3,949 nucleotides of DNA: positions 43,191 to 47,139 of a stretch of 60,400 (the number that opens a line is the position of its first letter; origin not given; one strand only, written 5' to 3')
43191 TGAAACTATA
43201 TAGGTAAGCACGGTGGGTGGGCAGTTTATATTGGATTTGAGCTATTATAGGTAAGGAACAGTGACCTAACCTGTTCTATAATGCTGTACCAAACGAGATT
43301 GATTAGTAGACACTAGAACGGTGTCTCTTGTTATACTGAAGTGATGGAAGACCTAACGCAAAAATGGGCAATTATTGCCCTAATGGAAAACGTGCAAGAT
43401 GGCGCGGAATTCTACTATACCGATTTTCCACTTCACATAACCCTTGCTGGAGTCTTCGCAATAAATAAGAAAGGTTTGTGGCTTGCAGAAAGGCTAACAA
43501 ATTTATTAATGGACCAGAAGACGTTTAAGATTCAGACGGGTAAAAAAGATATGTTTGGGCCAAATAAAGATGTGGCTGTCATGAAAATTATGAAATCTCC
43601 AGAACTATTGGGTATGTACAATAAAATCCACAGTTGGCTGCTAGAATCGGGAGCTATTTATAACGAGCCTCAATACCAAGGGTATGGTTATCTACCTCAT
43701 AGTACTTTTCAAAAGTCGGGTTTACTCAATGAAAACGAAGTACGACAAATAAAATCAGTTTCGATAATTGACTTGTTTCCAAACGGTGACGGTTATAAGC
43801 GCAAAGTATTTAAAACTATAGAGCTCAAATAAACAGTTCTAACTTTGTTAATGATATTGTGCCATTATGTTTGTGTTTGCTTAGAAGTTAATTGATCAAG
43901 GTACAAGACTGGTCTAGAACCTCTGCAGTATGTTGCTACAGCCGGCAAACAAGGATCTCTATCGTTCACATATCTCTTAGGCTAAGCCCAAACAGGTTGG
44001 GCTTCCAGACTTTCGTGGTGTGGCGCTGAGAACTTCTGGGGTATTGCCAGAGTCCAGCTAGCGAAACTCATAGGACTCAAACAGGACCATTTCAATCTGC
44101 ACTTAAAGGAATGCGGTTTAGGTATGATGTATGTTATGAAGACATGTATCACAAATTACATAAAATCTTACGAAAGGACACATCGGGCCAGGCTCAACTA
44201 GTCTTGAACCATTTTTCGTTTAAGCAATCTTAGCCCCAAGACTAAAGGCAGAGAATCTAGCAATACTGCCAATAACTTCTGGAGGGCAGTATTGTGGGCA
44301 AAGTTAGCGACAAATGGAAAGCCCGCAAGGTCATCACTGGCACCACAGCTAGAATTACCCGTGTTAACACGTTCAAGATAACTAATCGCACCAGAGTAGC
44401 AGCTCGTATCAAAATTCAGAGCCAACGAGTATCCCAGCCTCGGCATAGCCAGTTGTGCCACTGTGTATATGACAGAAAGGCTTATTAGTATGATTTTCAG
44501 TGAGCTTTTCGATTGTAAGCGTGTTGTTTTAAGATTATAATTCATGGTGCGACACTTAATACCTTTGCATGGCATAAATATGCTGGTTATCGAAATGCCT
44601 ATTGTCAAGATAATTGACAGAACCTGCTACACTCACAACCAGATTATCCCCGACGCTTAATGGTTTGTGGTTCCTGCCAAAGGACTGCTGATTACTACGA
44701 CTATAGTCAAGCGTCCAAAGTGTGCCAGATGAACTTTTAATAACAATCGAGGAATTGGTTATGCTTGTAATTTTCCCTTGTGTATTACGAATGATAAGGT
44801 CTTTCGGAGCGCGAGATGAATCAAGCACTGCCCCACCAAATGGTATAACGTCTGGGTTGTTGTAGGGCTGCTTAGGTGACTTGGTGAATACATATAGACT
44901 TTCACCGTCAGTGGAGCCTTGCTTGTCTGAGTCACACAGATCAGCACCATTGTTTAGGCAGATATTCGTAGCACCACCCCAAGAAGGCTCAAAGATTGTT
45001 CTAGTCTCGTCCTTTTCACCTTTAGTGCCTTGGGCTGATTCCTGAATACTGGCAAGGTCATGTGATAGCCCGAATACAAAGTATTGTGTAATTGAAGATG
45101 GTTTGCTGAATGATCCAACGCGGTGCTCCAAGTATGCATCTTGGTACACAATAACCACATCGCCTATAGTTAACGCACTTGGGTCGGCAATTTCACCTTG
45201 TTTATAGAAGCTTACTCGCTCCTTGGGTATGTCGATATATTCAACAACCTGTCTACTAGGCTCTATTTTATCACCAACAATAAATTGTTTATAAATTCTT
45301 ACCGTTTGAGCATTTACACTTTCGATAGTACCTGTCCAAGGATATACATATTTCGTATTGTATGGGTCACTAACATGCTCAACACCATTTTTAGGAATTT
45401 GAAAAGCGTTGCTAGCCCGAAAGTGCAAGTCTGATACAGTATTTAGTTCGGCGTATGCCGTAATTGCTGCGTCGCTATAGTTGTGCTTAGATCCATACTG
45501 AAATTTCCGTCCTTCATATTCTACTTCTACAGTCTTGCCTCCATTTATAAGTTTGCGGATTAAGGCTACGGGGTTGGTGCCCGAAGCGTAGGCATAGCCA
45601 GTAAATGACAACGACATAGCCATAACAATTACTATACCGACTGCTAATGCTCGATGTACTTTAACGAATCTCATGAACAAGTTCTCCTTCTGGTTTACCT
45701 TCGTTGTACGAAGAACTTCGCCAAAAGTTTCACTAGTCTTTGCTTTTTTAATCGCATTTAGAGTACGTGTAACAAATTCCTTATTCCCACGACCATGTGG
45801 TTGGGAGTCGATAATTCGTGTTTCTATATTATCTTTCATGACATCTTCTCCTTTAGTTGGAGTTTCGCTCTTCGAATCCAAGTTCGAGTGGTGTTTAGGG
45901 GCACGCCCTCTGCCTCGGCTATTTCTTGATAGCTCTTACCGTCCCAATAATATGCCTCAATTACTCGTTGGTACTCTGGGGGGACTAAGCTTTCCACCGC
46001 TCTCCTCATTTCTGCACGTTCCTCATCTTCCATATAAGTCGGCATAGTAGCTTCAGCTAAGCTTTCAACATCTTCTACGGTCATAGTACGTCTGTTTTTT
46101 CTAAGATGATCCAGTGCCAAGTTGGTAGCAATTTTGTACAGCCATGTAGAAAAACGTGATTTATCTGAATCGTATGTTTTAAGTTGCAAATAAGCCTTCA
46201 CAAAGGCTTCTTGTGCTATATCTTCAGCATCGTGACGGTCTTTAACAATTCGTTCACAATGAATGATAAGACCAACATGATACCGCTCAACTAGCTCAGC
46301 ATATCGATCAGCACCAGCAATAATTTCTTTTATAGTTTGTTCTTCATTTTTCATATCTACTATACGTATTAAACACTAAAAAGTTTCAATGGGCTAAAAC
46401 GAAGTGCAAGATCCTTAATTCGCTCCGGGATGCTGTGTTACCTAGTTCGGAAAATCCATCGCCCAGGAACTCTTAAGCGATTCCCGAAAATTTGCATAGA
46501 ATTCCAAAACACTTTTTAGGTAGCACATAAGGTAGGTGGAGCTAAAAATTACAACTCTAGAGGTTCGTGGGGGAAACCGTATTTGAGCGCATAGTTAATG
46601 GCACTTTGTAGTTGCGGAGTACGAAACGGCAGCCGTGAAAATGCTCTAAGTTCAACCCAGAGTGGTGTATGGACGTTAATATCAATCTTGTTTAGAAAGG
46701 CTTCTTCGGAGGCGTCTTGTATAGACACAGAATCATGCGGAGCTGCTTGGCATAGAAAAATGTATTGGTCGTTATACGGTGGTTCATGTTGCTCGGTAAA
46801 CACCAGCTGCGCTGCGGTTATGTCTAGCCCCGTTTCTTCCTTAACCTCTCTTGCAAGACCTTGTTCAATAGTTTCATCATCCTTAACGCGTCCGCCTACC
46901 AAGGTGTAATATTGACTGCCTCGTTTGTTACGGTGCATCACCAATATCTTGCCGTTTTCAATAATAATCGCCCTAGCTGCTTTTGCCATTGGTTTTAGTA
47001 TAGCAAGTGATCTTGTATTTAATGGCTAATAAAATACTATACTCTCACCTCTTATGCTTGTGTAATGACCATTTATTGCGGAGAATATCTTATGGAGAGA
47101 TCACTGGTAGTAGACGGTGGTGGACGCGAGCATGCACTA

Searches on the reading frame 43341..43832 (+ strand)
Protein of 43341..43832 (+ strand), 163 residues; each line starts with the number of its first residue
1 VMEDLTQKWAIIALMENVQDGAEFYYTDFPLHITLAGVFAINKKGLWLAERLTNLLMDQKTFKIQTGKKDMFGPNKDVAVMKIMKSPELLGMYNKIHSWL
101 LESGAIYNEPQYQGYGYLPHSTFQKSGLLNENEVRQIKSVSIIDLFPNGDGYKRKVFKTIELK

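Call 3: search_protein_families(library=pfam, proteins=[window:43341-43832:+], max_evalue=0.01)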
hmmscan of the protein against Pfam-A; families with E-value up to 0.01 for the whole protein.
window:43341-43832:+ (163 aa): 2 families
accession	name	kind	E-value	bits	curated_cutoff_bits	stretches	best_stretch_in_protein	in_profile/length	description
PF13563.12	2_5_RNA_ligase2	-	2.6e-08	34.5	27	1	26-126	21-116/152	2'-5' RNA ligase superfamily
PF02834.22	LigT_PEase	-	0.0033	18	23.3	1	17-75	17-80/87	LigT like Phosphoesterase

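Call 4: search_protein_families(library=ncbifam, proteins=[window:43341-43832:+], max_evalue=0.01)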
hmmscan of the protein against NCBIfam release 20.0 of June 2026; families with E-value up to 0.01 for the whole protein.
window:43341-43832:+ (163 aa): 2 families
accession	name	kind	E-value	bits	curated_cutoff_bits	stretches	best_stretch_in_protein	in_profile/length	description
NF010223.0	PRK13679.1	equivalog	1.2e-07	31.8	129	1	26-134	28-127/170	hypothetical protein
TIGR02258.1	2_5_ligase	equivalog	0.0014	18.5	65.7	1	29-135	37-139/180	RNA 2',3'-cyclic phosphodiesterase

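Call 11: search_protein_families(library=padloc, proteins=[window:43341-43832:+], max_evalue=0.01)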
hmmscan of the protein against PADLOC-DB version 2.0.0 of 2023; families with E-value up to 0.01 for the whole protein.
window:43341-43832:+ (163 aa): 0 families

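Call 81: search_protein_families(library=phrogs, proteins=[window:43341-43832:+], max_evalue=0.001)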
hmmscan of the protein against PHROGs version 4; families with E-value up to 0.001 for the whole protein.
window:43341-43832:+ (163 aa): 0 families

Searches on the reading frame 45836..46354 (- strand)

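Call 46: search_protein_families(library=pfam, proteins=[window:45836-46354:-], max_evalue=0.001)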
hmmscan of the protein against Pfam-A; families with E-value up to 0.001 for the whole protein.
window:45836-46354:- (172 aa): 5 families
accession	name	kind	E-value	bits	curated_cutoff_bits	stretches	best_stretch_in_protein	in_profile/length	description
PF04542.20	Sigma70_r2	-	4.7e-21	74.8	24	1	21-90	1-71/71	Sigma-70 region 2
PF08281.18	Sigma70_r4_2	-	3.5e-13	49.4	25.7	1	117-167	5-54/54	Sigma-70, region 4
PF04545.22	Sigma70_r4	-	2e-06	27.7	24.1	1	125-169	6-50/50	Sigma-70, region 4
PF13384.12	HTH_23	-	0.00015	21.9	24.6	1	136-162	14-40/50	Homeodomain-like domain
PF07638.17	Sigma70_ECF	-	0.00047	20.5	21.1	1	41-165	45-179/185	ECF sigma factor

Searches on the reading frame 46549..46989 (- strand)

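Call 46: search_protein_families(library=pfam, proteins=[window:46549-46989:-], max_evalue=0.001)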
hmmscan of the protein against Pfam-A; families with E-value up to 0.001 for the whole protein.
window:46549-46989:- (146 aa): 1 family
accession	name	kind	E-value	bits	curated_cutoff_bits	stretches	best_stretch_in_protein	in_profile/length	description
PF00293.34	NUDIX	-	1.2e-14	54.9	21.1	1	4-88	4-99/134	NUDIX domain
